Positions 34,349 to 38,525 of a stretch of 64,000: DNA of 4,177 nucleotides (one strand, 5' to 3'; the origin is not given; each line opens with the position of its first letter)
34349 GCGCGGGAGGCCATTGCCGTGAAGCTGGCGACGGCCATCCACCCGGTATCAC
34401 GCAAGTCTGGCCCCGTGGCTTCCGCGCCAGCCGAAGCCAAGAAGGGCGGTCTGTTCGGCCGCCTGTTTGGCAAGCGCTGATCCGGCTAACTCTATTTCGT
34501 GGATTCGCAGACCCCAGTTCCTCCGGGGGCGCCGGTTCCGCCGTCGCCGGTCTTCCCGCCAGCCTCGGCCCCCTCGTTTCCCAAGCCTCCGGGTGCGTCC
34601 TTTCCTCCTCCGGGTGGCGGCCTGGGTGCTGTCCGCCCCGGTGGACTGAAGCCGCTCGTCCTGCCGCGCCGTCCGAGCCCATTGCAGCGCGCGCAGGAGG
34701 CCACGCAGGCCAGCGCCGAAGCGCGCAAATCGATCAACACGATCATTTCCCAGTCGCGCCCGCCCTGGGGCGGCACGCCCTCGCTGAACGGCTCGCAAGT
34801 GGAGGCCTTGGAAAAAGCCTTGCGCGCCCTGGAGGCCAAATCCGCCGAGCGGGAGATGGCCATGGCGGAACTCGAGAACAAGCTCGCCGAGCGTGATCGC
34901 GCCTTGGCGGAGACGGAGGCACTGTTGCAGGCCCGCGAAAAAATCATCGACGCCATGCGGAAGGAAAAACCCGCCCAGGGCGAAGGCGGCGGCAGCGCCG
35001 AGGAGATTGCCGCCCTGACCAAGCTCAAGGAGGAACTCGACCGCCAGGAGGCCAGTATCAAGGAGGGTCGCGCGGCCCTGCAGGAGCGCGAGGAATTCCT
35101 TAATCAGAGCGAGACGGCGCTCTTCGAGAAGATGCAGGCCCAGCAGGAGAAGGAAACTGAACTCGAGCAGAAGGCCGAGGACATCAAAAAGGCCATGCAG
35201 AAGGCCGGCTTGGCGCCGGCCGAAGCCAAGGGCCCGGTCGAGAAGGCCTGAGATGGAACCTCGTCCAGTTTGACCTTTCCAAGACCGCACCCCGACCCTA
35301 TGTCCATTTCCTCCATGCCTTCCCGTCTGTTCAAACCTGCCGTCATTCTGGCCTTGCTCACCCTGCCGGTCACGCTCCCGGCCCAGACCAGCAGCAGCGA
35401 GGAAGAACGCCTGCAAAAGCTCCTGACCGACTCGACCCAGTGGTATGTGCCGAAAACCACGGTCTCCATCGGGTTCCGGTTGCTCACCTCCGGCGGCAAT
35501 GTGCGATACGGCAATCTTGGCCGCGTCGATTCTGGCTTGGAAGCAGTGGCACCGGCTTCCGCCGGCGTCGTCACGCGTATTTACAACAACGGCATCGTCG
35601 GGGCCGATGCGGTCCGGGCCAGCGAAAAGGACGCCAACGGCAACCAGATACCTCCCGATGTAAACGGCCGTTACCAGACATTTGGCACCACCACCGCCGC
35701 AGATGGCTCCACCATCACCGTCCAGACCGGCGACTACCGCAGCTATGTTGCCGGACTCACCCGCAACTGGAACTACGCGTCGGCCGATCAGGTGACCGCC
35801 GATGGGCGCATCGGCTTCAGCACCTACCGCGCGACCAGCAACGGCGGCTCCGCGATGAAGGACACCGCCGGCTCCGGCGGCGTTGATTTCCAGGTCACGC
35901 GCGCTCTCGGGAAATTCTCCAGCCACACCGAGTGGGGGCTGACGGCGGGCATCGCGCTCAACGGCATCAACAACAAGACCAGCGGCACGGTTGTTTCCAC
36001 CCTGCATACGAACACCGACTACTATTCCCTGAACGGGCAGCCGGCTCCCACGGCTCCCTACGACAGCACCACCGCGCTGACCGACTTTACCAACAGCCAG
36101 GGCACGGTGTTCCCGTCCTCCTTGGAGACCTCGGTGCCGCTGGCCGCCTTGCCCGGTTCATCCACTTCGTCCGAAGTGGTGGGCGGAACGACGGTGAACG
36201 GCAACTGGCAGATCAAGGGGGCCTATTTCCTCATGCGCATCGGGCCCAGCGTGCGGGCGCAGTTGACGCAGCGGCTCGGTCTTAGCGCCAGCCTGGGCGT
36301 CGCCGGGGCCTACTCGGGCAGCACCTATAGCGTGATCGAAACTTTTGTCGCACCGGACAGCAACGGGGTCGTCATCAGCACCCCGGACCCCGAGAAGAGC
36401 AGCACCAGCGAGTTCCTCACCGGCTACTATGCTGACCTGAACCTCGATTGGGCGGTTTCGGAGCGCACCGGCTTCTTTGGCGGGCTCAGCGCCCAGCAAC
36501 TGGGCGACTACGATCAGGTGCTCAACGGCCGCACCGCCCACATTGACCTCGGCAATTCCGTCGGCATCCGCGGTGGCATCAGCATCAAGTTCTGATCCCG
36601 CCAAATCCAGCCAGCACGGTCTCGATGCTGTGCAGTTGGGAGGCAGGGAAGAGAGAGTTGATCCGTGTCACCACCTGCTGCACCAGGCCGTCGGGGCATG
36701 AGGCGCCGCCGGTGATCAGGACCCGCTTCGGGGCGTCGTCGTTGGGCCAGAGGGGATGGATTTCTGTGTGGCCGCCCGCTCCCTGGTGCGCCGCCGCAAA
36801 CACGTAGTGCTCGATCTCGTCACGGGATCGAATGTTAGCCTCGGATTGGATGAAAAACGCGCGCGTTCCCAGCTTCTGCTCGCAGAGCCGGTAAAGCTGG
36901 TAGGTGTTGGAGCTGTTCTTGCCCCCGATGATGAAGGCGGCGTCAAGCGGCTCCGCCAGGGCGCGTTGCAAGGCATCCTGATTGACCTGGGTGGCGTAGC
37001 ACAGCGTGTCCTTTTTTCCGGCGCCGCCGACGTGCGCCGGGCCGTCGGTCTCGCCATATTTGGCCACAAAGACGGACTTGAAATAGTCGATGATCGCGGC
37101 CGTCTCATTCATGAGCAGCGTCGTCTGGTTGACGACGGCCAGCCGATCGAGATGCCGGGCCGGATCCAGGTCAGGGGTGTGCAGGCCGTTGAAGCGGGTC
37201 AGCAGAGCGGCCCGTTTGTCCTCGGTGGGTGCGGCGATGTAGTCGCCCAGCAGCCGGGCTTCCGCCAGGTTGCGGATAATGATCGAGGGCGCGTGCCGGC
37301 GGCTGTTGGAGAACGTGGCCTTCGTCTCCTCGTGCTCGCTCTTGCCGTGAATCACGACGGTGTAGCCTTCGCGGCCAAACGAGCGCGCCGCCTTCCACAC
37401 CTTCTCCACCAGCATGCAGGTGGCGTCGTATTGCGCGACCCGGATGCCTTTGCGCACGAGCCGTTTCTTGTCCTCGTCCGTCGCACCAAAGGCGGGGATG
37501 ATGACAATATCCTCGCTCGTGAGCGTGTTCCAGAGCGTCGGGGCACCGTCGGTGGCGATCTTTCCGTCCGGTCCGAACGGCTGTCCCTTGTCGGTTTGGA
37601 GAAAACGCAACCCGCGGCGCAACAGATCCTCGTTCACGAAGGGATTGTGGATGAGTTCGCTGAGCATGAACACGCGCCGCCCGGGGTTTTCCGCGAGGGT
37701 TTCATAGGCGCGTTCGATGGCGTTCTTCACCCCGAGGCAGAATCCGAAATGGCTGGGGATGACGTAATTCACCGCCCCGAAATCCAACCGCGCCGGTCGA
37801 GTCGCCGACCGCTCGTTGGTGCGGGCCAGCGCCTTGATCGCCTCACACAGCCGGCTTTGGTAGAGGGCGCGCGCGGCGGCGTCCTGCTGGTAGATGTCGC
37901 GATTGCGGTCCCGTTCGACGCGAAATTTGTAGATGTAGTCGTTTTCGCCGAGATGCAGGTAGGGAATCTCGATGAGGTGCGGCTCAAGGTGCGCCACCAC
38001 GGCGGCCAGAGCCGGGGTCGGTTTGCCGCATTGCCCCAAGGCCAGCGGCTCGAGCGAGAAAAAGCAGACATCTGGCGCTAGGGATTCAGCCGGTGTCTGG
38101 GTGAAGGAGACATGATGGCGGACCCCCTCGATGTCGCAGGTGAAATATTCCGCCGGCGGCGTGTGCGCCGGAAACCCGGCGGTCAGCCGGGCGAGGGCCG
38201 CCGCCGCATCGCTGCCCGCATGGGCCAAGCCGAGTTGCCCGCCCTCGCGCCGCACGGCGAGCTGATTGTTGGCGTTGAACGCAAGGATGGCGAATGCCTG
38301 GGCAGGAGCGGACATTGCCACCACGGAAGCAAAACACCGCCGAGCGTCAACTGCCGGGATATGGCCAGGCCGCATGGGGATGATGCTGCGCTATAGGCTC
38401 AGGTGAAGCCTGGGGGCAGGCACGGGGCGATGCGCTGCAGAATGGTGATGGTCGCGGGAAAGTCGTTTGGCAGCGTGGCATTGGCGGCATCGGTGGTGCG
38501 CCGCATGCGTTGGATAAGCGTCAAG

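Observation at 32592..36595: Orphan ParA/MinD-type ATPase operon with three uncharacterised partners (tail-anchored adaptor-like protein, Pro-rich coiled-coil protein, OM barrel)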

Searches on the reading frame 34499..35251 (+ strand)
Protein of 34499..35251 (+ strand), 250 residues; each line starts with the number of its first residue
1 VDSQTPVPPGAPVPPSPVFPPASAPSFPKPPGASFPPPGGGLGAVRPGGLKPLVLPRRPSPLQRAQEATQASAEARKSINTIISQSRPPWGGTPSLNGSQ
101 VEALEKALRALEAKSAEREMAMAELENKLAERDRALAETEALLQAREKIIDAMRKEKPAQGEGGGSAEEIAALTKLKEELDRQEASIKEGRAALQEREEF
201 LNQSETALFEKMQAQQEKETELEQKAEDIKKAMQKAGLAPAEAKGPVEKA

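Call 3: search_protein_families(library=pfam, proteins=[window:34499-35251:+], max_evalue=1)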
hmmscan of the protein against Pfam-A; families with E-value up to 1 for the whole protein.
window:34499-35251:+ (250 aa): 7 families
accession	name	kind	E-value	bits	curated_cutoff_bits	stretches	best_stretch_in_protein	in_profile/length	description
PF10174.14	Cast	-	0.0057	15.4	29.1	1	100-234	402-538/766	RIM-binding protein of the cytomatrix active zone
PF07439.16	DUF1515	-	0.062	13.7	22.2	0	170-232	14-76/113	Protein of unknown function (DUF1515)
PF15112.11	DUF4559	-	0.15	11.9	27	1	124-234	208-296/305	Domain of unknown function (DUF4559)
PF07851.19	TMEM120A-B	-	0.2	11.3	29.8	1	90-146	35-92/324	TMEM120A/B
PF14703.12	PHM7_cyt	-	0.33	11.6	27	1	122-216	41-137/174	Cytosolic domain of 10TM putative phosphate transporter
PF05531.17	NPV_P10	-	0.36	11.8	29.8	0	168-203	32-67/75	Nucleopolyhedrovirus P10 protein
PF08702.15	Fib_alpha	-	0.86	10.2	29.9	0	100-151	36-87/143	Fibrinogen alpha/beta chain family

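Call 4: search_protein_families(library=ncbifam, proteins=[window:34499-35251:+], max_evalue=1)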
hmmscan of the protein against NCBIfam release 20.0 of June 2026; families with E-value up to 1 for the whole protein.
window:34499-35251:+ (250 aa): 13 families
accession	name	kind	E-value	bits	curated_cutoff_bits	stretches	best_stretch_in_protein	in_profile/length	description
NF047368.1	collar_FlbB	equivalog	4.3e-05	23.4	110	2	172-232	68-128/193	periplasmic-type flagellar collar protein FlbB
TIGR02169.1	SMC_prok_A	equivalog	0.00062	17.6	729.4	1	99-235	724-866/1165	chromosome segregation protein SMC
NF033930.1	pneumo_PspA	exception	0.0013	17.6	850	1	99-245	220-362/659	pneumococcal surface protein A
TIGR02168.1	SMC_prok_B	equivalog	0.0041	14.9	567.35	1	102-234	228-361/1181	chromosome segregation protein SMC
NF003034.1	PRK03918.1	equivalog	0.023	12.7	700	1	99-234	231-355/878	DNA double-strand break repair ATPase Rad50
TIGR03319.1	RNase_Y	equivalog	0.028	12.9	454.35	2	69-174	39-145/514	ribonuclease Y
TIGR01825.1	gly_Cac_T_rel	subfamily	0.069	11.8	535.4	1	144-198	47-101/385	BioF/Kbl family PLP-dependent acyltransferase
NF052320.1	Cbp1_fam_LP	subfamily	0.11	12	90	1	98-160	115-177/286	Cbp1 family collagen-binding glycoprotein adhesin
NF045780.1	TrlF_fam_ATP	equivalog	0.18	10.5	350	1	101-233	573-706/944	TrlF family AAA-like ATPase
NF049871.2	cytotoxin_MakA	exception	0.22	10.4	320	1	146-235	86-176/354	alpha-pore-forming cytotoxin MakA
NF041035.1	Rad50_Halo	equivalog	0.34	9.2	1000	1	102-236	234-361/883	DNA double-strand break repair ATPase Rad50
TIGR00267.1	TIGR00267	hypoth_equivalog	0.35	10.5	156.95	1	96-150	35-89/171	TIGR00267 family protein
NF052422.1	translocon_SseB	equivalog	0.47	10.4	155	1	188-248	2-62/151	type III secretion system translocon protein SseB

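Call 14: search_protein_families(library=padloc, proteins=[window:34499-35251:+], max_evalue=1)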
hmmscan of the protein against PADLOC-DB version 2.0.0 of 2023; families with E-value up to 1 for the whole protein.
window:34499-35251:+ (250 aa): 14 families
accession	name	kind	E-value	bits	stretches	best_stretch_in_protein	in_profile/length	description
PDLC00582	JetC3|JetC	-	0.00059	15.7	1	99-235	424-560/1472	DUF3584 domain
PDLC03865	LmuB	-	0.0014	14.9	1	74-229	548-684/1007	-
PDLC03859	LmuB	-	0.005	14.1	1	93-235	339-481/611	-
PDLC00508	JetC1|JetC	-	0.0052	13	1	102-232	329-459/1106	DUF3584 domain; MukB-like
PDLC00550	JetC2|JetC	-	0.012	11.3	1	95-236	323-468/1355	DUF3584 domain; MukB-like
PDLC00580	JetC3|JetC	-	0.015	11.5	1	100-235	264-400/1068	DUF3584 domain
PDLC03924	MkoC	-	0.016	11.3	1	78-233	360-518/1136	-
PDLC03868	LmuB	-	0.028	10.7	1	98-233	251-482/1035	-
PDLC00006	DruC1|DruC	-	0.05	10.1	1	101-231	170-311/626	Unknown function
PDLC00519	JetC1|JetC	-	0.056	9.6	1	102-232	331-449/1097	DUF3584 domain; MukB-like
PDLC00553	JetC2|JetC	-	0.13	8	1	100-244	279-418/1361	DUF3584 domain; MukB-like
PDLC00581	JetC3|JetC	-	0.26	7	1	102-233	441-913/1473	DUF3584 domain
PDLC00512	JetC1|JetC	-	0.48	6.3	1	97-235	625-763/1123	DUF3584 domain; MukB-like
PDLC00551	JetC2|JetC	-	0.49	6.1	1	104-230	280-405/1365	DUF3584 domain; MukB-like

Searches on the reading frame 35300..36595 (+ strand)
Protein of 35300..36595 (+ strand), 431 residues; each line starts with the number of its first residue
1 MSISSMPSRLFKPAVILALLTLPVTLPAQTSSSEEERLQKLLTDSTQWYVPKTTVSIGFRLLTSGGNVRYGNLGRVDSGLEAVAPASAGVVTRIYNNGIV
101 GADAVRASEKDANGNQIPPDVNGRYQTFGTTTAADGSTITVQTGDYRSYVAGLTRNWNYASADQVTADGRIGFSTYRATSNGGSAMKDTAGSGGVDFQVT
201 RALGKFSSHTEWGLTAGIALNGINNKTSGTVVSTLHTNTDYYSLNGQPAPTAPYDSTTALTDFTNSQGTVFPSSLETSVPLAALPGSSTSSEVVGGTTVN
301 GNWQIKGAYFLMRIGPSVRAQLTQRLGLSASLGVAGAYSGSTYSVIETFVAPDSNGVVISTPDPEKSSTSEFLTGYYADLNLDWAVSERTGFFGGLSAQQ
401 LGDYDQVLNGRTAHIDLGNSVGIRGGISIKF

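Call 3: search_protein_families(library=pfam, proteins=[window:35300-36595:+], max_evalue=1)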
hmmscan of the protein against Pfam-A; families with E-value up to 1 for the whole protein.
window:35300-36595:+ (431 aa): 0 families

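Call 4: search_protein_families(library=ncbifam, proteins=[window:35300-36595:+], max_evalue=1)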
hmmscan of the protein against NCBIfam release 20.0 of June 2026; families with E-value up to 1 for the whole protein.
window:35300-36595:+ (431 aa): 0 families

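Call 14: search_protein_families(library=padloc, proteins=[window:35300-36595:+], max_evalue=1)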
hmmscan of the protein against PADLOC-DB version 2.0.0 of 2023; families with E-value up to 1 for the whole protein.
window:35300-36595:+ (431 aa): 0 families

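Call 20: find_homologous_proteins(query=window:35300-36595:+, max_evalue=0.001)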
Query window:35300-36595:+ (431 aa): 226 proteins with E <= 0.001 among 8000 candidates; the best 120 are listed.
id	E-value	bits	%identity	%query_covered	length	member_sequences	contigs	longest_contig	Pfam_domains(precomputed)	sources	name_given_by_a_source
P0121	1.3e-267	905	97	99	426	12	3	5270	-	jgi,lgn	-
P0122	2.2e-244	829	88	100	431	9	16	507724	-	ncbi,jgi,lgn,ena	jgi:hypothetical protein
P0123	1.7e-174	599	65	100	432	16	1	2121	-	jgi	-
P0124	4.8e-171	587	63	100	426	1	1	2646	-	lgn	-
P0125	2.9e-164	565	63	94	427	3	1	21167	-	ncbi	-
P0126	1.2e-162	560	64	94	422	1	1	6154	-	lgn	-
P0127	1.7e-162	559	63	94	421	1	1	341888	-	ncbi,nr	ncbi:MAG: hypothetical protein HYX71_00225 [Opitutae bacterium]|nr:hypothetical protein [Opitutae ba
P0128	3.0e-159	549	61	94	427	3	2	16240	-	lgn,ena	-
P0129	4.7e-159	548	61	99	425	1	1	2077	-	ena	-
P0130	1.4e-157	543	60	94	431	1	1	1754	-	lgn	-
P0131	4.6e-156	538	59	99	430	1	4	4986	-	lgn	-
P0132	5.1e-156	538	61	94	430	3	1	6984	-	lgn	-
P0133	1.8e-154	533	59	100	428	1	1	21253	-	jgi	jgi:hypothetical protein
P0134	5.6e-152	525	59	100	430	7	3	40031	-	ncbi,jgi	jgi:hypothetical protein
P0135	2.4e-150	519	58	100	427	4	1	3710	-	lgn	-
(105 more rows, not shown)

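Call 79: search_solved_structures(query=A6, max_evalue=10)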
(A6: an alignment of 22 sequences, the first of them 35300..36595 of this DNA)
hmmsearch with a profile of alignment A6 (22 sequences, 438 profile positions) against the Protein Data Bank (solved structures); distinct sequences matched with E-value up to 10: 0.

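Call 102: search_protein_families(library=pfam, alignment_id=A6, max_evalue=0.1)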
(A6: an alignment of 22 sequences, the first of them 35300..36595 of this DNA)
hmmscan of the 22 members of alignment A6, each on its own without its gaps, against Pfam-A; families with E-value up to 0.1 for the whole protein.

A. member 1, window:35300-36595:+ (431 aa): 0 families

B. families by the number of members that match (of 22 scanned): 2 families
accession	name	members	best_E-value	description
PF18565.7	Glyco_hydro2_C5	1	0.017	Glycoside hydrolase family 2 C-terminal domain 5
PF14534.12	DUF4440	1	0.043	Domain of unknown function (DUF4440)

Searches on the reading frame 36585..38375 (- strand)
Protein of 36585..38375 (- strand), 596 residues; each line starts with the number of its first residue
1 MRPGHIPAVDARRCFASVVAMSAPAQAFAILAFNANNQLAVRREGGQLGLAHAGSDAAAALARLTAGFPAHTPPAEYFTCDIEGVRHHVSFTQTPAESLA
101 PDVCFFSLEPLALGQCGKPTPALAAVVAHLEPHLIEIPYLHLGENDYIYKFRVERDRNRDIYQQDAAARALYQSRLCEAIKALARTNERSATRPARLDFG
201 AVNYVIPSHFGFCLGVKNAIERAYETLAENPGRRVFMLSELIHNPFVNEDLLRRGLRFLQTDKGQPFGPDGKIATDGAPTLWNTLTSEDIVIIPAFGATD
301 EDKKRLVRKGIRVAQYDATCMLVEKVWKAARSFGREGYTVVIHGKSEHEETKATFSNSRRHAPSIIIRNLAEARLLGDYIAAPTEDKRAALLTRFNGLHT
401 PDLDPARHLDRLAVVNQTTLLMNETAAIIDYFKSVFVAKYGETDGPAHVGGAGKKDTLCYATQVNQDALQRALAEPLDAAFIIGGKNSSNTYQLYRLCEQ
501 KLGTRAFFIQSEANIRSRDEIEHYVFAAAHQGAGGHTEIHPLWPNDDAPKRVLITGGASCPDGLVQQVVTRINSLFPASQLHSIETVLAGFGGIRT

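Call 70: search_protein_families(library=pfam, proteins=[window:36585-38375:-], max_evalue=0.0001)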
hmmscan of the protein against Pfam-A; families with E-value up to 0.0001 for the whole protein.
window:36585-38375:- (596 aa): 1 family
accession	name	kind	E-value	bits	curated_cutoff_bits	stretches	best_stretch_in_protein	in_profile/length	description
PF02401.23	LYTB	-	3.2e-62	210.7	24.5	1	208-572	5-266/267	LytB protein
